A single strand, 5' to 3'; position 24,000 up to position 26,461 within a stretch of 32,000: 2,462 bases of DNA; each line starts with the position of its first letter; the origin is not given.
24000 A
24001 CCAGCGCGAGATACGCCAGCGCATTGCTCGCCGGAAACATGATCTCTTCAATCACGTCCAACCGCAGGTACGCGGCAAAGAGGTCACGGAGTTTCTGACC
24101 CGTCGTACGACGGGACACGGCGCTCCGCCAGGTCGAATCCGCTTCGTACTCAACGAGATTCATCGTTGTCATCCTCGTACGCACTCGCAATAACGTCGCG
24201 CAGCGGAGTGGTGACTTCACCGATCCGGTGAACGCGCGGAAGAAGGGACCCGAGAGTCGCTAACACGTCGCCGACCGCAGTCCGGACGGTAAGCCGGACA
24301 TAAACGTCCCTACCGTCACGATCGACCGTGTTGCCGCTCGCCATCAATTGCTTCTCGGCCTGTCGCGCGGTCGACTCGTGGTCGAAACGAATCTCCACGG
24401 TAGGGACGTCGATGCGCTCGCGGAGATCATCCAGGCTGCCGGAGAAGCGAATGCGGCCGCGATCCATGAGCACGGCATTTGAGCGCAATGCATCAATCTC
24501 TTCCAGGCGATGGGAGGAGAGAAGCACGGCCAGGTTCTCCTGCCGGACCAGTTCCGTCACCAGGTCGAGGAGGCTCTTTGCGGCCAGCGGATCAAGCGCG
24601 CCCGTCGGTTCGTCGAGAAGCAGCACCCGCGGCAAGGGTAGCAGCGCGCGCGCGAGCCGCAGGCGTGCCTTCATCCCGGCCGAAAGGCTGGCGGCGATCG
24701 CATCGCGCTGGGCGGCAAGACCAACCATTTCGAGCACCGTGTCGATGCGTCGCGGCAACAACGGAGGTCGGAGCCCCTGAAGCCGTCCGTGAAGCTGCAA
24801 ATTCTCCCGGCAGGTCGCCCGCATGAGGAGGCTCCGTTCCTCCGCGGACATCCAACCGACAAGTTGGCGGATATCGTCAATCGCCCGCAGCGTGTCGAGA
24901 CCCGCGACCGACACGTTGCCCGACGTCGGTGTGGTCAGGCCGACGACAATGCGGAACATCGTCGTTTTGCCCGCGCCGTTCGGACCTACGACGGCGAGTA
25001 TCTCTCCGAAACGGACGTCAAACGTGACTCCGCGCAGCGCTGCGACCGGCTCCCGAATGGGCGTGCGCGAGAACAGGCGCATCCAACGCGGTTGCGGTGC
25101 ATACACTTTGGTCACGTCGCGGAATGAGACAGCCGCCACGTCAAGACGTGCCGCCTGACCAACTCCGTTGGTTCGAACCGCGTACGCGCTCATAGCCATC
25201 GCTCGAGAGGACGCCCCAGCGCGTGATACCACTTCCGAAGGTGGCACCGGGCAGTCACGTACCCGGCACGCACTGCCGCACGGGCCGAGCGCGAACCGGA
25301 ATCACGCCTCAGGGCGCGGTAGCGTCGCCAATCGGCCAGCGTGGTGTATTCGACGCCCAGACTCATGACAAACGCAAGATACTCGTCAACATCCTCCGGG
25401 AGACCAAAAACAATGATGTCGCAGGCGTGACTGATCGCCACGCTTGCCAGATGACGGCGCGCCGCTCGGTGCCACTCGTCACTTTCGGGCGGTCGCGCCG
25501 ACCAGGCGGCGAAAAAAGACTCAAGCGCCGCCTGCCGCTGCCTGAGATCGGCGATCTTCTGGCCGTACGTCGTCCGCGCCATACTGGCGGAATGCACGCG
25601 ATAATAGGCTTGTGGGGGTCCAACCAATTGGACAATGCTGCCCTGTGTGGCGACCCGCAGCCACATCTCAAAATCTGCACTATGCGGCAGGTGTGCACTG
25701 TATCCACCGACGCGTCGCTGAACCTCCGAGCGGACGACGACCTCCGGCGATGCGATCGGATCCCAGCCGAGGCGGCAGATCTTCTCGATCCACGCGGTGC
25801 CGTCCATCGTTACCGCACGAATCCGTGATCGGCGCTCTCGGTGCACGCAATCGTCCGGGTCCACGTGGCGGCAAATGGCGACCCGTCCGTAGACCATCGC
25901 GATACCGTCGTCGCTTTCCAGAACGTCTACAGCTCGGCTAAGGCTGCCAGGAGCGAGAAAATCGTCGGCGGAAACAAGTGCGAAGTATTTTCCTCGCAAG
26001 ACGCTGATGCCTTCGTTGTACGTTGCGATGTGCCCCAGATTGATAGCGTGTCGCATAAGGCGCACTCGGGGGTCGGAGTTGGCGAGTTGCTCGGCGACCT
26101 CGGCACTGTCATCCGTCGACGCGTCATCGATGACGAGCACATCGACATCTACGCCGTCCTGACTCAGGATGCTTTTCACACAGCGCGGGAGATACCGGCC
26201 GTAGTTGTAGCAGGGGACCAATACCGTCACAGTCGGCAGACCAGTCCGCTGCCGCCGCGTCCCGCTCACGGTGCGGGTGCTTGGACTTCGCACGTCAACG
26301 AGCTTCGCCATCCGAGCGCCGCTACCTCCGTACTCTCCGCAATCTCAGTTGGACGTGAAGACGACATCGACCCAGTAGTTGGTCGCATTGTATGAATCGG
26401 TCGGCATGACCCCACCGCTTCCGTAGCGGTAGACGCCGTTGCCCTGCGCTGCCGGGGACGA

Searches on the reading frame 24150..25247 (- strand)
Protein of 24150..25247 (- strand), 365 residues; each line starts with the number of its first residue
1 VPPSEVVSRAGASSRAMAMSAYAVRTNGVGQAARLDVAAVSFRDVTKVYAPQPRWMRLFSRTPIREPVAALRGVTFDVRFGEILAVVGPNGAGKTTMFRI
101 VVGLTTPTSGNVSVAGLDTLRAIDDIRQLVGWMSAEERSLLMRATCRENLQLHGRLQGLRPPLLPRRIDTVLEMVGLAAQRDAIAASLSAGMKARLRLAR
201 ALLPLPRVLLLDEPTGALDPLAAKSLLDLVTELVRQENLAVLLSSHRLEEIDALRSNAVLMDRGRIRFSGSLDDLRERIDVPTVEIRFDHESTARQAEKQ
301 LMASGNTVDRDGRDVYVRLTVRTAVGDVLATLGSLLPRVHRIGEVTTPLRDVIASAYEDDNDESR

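Call 7: search_protein_families(library=pfam, proteins=[window:24150-25247:-], max_evalue=0.001)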
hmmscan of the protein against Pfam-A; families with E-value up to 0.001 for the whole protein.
window:24150-25247:- (365 aa): 2 families
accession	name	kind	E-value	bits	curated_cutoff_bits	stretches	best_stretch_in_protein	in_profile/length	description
PF00005.33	ABC_tran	-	1.6e-28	100.4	25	1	71-215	1-136/137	ABC transporter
PF13304.12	AAA_21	-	4.3e-10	40.6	27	1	185-251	235-303/304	AAA domain, putative AbiEii toxin, Type IV TA system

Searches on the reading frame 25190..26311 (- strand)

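Call 7: search_protein_families(library=pfam, proteins=[window:25190-26311:-], max_evalue=0.001)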
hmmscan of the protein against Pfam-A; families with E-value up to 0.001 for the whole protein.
window:25190-26311:- (373 aa): 3 families
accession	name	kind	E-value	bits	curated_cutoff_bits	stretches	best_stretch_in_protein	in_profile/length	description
PF00535.33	Glycos_transf_2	-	4.6e-30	105.2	23.3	1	29-151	1-123/168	Glycosyl transferase family 2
PF13641.12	Glyco_tranf_2_3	-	1.2e-12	48.8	27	1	26-227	1-201/230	Glycosyltransferase like family 2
PF10111.15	Glyco_tranf_2_2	-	6.8e-09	36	27.3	1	43-263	17-242/276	Glycosyltransferase like family 2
